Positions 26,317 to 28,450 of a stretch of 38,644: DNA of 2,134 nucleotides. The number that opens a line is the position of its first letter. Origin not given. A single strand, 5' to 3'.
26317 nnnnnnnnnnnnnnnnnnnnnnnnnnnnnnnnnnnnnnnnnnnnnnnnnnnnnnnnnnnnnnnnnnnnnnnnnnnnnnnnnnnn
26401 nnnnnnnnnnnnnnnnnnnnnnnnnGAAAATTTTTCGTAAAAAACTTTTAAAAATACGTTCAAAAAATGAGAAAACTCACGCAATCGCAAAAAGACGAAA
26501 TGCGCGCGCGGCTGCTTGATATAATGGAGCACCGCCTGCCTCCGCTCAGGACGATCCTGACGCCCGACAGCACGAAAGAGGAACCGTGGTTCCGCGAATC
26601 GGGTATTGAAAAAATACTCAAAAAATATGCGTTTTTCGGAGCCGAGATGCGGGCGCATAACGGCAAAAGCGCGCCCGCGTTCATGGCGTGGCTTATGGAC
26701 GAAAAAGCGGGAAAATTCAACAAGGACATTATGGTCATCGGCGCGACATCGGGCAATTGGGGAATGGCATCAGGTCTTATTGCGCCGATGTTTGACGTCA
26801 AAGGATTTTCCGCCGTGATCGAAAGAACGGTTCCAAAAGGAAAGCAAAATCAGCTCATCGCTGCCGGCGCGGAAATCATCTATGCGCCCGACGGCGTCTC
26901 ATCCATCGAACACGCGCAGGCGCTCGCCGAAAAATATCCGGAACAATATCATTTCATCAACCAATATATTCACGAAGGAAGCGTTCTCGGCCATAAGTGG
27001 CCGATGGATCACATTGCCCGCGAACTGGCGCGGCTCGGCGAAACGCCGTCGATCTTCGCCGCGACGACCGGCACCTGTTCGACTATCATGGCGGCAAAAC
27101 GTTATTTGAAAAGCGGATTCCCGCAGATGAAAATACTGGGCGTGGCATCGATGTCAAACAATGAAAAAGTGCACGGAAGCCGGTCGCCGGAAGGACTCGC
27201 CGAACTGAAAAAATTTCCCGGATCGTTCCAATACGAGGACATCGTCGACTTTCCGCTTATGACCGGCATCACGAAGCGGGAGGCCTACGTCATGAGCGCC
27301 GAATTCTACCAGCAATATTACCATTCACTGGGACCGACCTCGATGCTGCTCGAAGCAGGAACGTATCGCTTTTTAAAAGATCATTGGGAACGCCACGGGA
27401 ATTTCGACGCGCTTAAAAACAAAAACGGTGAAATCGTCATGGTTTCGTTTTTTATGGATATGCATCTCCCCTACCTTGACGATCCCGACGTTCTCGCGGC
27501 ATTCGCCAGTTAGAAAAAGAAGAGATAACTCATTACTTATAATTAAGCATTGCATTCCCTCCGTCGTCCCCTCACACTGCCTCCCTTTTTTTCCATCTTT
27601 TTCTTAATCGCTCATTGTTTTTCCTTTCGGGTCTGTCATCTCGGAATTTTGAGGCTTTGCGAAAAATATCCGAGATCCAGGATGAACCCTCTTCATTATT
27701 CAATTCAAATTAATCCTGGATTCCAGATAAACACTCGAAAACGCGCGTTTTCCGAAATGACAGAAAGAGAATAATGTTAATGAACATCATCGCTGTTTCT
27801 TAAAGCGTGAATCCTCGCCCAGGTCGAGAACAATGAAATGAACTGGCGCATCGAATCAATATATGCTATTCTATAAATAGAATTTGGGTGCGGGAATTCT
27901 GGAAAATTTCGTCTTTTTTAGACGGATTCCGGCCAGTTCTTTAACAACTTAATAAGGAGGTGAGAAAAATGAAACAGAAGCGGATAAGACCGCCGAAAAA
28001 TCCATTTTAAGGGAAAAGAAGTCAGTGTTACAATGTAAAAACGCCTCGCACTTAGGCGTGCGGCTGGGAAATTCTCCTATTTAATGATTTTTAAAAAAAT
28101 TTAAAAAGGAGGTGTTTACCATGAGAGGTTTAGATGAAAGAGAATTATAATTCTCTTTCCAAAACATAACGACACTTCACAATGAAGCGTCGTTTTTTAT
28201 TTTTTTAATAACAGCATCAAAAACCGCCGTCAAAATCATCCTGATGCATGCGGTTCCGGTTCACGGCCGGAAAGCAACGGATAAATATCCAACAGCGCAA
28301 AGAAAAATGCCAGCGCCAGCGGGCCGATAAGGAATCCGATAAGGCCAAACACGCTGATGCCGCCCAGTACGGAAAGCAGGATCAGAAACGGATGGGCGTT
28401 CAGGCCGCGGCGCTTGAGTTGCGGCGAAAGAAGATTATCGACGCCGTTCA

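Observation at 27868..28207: Orphan tandem unit with the window's only SD-ATG pairs: two duplicated leader + perfect SD + mini-ORF modules ending in a terminator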

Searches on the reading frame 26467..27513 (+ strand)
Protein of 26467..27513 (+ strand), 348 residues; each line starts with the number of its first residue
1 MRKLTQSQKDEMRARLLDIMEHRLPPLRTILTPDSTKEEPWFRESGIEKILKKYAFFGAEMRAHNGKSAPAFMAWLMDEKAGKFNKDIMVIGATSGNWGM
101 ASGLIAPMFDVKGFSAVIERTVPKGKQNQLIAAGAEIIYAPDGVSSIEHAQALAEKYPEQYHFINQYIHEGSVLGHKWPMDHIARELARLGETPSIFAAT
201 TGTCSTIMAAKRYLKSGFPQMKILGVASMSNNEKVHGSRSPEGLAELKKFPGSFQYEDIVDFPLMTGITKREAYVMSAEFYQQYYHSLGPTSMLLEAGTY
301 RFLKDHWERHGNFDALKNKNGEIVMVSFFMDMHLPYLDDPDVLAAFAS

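Call 12: search_protein_families(library=pfam, proteins=[window:26467-27513:+])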
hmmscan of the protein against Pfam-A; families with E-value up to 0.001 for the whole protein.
window:26467-27513:+ (348 aa): 1 family
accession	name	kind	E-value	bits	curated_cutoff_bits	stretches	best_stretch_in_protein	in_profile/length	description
PF00291.31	PALP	-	2e-20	73.8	35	1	79-292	49-268/295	Pyridoxal-phosphate dependent enzyme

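Call 14: find_related_loci(query=window:26467-27513:+, collection=genome_contigs, flank=6000)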
Query window:26467-27513:+ (348 aa) in genome_contigs; peptide patterns used: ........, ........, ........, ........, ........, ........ (x = any residue, [..] = any of these).
26 stretches matched a pattern; 1 encode a relative of the query (tblastn E <= 1e-3); 1 distinct loci.
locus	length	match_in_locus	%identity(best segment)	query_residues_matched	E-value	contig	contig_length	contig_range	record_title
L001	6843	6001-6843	66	1-279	6e-131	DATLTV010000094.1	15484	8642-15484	MAG TPA_asm: Candidatus Paceibacterota bacterium isolate SMAG_U13966 k141_504034, whole genome shotgun sequence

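Call 15: find_encoding_contigs(protein=window:26467-27513:+, flank=3000, max_places=10)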
Protein window:26467-27513:+ (348 aa): 10 contigs read that carry it; 2 places shown.
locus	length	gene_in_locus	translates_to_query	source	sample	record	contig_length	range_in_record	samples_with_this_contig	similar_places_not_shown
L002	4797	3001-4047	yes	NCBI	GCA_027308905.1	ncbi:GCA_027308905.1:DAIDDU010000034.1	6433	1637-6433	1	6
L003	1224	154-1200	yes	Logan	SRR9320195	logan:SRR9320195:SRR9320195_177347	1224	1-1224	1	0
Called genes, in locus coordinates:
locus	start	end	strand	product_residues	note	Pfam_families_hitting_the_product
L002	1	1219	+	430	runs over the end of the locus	PF13529:Peptidase_C39_2 (weak)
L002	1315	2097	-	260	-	PF13578:Methyltransf_24 (faint), PF05711:TylF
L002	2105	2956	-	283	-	PF01996:F420_ligase (weak)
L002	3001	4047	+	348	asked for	PF00291:PALP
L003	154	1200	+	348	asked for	PF00291:PALP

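Call 29: find_encoding_contigs(protein=window:26467-27513:+, flank=10000, max_places=10)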
Protein window:26467-27513:+ (348 aa): 10 contigs read that carry it; 4 places shown.
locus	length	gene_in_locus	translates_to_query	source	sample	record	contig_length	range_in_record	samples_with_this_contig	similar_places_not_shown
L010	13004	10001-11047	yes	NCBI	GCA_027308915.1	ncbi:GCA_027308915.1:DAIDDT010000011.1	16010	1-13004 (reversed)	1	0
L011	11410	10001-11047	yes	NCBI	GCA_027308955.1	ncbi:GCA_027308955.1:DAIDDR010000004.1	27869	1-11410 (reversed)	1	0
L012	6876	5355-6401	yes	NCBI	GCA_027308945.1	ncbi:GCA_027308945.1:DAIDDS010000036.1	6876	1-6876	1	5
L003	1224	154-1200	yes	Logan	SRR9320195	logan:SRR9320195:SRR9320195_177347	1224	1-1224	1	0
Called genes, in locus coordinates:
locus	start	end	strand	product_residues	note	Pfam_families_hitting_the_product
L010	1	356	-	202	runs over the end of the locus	PF00334:NDK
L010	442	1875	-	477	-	PF01336:tRNA_anti-codon, PF00152:tRNA-synt_2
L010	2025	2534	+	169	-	PF02308:MgtC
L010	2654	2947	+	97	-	-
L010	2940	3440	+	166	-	PF01327:Pep_deformylase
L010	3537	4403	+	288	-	PF00551:Formyl_trans_N, PF02911:Formyl_trans_C (weak)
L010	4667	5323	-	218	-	PF00081:Sod_Fe_N, PF02777:Sod_Fe_C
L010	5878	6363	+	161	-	PF01569:PAP2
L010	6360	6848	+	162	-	PF09900:DUF2127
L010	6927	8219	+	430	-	PF13529:Peptidase_C39_2 (weak)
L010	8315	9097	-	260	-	PF13578:Methyltransf_24 (faint), PF05711:TylF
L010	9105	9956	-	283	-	PF01996:F420_ligase (weak)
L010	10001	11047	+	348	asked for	PF00291:PALP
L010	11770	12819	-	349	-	PF01594:AI-2E_transport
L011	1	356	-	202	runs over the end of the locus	PF00334:NDK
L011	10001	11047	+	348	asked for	PF00291:PALP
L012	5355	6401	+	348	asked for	PF00291:PALP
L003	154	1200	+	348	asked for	PF00291:PALP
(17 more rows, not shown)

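Call 30: find_homologous_proteins(query=window:26467-27513:+, max_evalue=1e-20)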
Query window:26467-27513:+ (348 aa): 21 proteins with E <= 1e-20 among 5368 candidates.
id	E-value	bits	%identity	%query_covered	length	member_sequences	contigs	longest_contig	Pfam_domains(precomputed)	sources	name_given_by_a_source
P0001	3.5e-235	797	100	100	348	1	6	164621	PF00291.32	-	-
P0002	2.6e-163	561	70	100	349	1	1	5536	PF00291.32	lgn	-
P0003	5.8e-157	540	67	100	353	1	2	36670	PF00291.32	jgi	jgi:cysteine synthase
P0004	5.0e-139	481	62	97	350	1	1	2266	PF00291.32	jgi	-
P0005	1.1e-138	480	61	99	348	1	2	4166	PF00291.32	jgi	jgi:cysteine synthase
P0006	8.1e-130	451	59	99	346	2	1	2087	PF00291.32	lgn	-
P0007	1.1e-118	414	56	100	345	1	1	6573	PF00291.32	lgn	-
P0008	1.8e-118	414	66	77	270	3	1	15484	PF00291.32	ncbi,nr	ncbi:MAG TPA: pyridoxal-phosphate dependent enzyme, partial [Candidatus Paceibacterota bacterium]|nr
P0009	1.7e-109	384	52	100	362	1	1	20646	PF00291.32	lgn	-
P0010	1.2e-106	375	50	100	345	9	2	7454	PF00291.32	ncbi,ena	-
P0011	6.4e-102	359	50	98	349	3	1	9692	PF00291.32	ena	-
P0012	2.0e-101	357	52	99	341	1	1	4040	PF00291.32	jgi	jgi:cysteine synthase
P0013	1.6e-99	351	49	97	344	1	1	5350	PF00291.32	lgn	-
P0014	6.4e-88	313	47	93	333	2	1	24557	PF00291.32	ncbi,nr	ncbi:MAG TPA: pyridoxal-phosphate dependent enzyme [Candidatus Paceibacterota bacterium]|nr:pyridoxa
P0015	1.5e-86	309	45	100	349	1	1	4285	PF00291.32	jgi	jgi:cysteine synthase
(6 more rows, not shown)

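Call 31: find_encoding_contigs(protein=P0003, flank=5000, max_places=4)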
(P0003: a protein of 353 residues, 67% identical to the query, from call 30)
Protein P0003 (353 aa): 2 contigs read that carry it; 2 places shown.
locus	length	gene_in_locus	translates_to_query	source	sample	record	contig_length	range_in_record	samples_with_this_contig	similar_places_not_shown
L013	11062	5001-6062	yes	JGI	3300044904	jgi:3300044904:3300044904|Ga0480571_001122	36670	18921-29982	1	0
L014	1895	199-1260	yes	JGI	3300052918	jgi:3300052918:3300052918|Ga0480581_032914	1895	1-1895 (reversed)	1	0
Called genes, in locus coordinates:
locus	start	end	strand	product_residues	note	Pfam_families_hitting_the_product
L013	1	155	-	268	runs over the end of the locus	PF01544:CorA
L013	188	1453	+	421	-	PF00595:PDZ, PF13180:PDZ_2 (weak), PF17820:PDZ_6, PF03572:Peptidase_S41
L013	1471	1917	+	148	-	PF01281:Ribosomal_L9_N, PF03948:Ribosomal_L9_C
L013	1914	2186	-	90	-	PF01016:Ribosomal_L27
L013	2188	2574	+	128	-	-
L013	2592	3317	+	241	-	PF18306:LDcluster4, PF03641:Lysine_decarbox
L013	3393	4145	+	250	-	PF01996:F420_ligase (weak)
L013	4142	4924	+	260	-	PF05711:TylF, PF13578:Methyltransf_24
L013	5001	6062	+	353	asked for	PF00291:PALP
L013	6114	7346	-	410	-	PF13529:Peptidase_C39_2 (faint)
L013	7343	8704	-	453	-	PF00749:tRNA-synt_1c, PF19269:Anticodon_2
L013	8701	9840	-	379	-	PF03033:Glyco_transf_28, PF04101:Glyco_tran_28_C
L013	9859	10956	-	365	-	PF01098:FTSW_RODA_SPOVE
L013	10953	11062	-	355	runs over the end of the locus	PF00953:Glycos_transf_4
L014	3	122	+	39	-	?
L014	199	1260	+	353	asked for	PF00291:PALP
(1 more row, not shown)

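Call 32: find_encoding_contigs(protein=P0002, flank=5000, max_places=4)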
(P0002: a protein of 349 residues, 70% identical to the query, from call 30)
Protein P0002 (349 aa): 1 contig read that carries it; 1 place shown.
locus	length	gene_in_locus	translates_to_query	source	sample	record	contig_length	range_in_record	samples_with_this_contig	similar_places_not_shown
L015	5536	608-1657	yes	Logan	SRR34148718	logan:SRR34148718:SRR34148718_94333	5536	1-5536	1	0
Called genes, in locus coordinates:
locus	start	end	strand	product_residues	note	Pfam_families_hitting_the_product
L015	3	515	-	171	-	?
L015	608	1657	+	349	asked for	PF00291:PALP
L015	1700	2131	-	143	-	PF07681:DoxX (weak)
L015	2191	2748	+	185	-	PF03703:bPH_2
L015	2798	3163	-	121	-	-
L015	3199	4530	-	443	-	-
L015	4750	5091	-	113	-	PF01329:Pterin_4a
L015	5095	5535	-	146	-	?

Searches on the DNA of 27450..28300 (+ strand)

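Call 4: search_rna_families(source=window, start=27450, end=28300, threshold=evalue, max_evalue=10, show_alignments=3)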
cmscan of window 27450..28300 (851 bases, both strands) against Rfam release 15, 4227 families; matches with E-value up to 10: 20.
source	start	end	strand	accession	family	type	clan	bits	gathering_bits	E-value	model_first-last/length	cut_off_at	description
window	28122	28197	-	RF00238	ctRNA_pND324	Gene; antisense;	-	22.6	45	1.1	1-86/86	no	ctRNA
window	28133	28197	+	RF02397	sau-5971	Gene; sRNA;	-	22.4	90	0.2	1-96/96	no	Staphylococcus sRNA sau-5971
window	28084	28200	+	RF04182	GibS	Gene; sRNA;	-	21.4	115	1.9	1-142/142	no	GibS sRNA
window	28143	28209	-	RF00265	SNORA69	Gene; snRNA; snoRNA; HACA-box;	-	20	47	0.79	1-132/132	no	Small nucleolar RNA SNORA69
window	27591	27652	-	RF01600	snoR25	Gene; snRNA; snoRNA; CD-box;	-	19.9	50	3.8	1-70/70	no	small nucleolar RNA snoR25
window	28143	28201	+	RF02064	STnc370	Gene; sRNA;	-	19.9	54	9.8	1-71/71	no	Enterobacterial sRNA STnc370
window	28162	28223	-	RF02618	SSRC34_2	Gene; sRNA;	-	19.2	48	2.1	1-125/125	no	Streptococcus sRNA 34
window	27596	27813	-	RF02842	RefA1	Gene; sRNA;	-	18.7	94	0.16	1-222/222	no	Enterococcus sRNA A1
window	28130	28204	+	RF02969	DUF3800-I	Gene; sRNA;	-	18.7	44.2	4.1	1-115/115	no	DUF3800-I RNA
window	28067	28257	-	RF02377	SurA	Gene; sRNA;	-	18.4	100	0.015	15-168/279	no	SurA sRNA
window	28037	28205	+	RF00125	IS128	Gene; sRNA;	-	18.1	80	0.4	1-209/209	no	IS128 RNA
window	27655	27742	-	RF01024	mir-944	Gene; miRNA;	-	18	100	3.4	1-88/88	no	mir-944 microRNA precursor family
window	28065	28123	+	RF03084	DUF2815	Gene; sRNA;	-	17.8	41.2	2.2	1-62/62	no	DUF2815 RNA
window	28166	28194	-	RF04048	mir-7927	Gene; miRNA;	-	17.4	75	1.7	1-56/56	no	mir-7927 microRNA precursor family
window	28074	28162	-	RF02397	sau-5971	Gene; sRNA;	-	17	90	3.1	1-96/96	no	Staphylococcus sRNA sau-5971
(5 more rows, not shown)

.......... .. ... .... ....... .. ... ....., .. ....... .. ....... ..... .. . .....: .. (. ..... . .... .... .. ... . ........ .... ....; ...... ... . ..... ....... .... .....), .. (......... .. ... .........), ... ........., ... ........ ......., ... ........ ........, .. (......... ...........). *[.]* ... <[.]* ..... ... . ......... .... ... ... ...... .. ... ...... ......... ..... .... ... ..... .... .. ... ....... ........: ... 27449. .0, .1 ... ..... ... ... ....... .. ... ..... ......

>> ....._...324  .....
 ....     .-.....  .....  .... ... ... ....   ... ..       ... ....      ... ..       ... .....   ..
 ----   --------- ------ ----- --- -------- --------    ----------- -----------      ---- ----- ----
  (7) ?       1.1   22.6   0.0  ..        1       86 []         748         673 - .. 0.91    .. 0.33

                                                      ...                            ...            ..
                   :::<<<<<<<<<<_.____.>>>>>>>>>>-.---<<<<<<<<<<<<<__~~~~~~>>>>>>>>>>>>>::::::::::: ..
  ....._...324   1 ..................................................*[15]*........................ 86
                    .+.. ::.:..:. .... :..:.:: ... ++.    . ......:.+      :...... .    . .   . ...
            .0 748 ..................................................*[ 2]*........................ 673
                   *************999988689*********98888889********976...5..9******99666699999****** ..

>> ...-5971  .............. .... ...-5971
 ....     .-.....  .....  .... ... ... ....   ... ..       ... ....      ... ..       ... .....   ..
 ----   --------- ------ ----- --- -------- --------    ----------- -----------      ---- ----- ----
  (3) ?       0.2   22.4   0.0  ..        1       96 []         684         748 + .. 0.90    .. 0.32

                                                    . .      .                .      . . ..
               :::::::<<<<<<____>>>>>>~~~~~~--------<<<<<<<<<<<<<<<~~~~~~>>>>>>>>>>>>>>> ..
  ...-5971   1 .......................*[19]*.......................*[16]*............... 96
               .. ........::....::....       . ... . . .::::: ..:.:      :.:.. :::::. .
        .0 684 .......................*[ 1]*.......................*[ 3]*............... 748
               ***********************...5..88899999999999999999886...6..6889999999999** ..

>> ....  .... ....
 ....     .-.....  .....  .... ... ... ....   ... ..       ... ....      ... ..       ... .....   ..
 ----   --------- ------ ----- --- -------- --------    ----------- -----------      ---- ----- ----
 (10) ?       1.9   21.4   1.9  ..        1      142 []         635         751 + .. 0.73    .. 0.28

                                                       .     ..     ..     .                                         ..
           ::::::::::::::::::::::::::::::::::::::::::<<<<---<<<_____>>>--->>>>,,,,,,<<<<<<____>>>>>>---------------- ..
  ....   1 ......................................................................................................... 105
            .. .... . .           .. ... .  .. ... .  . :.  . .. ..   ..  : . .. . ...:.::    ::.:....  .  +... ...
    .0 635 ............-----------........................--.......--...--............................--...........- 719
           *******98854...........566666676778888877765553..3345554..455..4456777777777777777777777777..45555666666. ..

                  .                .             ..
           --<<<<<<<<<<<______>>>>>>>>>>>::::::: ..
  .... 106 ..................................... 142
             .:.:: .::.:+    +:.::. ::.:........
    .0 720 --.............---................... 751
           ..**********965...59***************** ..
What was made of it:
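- On Any curated RNA family (Rfam 15): In 27450-28300 the best sub-threshold hits score 22 bits or less against thresholds of 45 or more for those top hits, and they mostly match the terminator hairpins (call 4).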

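Call 36: search_dna_similar(query=window:27840-28235:+, collection=phages, mode=distant, max_evalue=0.01)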
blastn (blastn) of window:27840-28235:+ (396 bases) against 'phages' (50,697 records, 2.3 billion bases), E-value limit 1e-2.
No match.

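Call 37: search_dna_similar(query=window:27840-28235:+, collection=plasmids, mode=distant, max_evalue=0.01)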
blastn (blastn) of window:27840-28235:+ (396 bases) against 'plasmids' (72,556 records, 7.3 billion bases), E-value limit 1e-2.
No match.
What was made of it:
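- Tried and rejected: Distant blastn against phages and plasmids gave no match (calls 36, 37).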

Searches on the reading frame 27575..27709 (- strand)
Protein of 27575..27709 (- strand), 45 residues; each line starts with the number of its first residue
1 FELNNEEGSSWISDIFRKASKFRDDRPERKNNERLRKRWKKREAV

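Call 74: search_protein_families(library=pfam, proteins=[window:27575-27709:-], max_evalue=1)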
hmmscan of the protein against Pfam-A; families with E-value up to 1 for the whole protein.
seq(45 aa): 1 family
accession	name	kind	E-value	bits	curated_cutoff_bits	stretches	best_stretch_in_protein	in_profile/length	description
PF12968.13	DUF3856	-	0.027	14.9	27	1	2-23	90-111/143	Domain of Unknown Function (DUF3856)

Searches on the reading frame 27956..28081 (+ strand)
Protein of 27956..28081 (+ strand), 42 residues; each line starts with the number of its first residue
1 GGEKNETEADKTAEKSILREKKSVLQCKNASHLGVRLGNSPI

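Call 74: search_protein_families(library=pfam, proteins=[window:27956-28081:+], max_evalue=1)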
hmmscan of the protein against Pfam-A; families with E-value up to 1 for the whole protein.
seq(42 aa): 1 family
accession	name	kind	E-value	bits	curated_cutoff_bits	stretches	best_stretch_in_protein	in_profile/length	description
PF18335.7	SH3_13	-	0.049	13.9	41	1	7-35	15-43/65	ATP-dependent RecD-like DNA helicase SH3 domain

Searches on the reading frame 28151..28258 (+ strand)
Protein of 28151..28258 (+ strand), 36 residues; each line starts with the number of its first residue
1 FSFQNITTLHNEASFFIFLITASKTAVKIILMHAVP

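Call 74: search_protein_families(library=pfam, proteins=[window:28151-28258:+], max_evalue=1)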
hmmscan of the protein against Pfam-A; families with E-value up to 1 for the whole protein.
seq(36 aa): 0 families
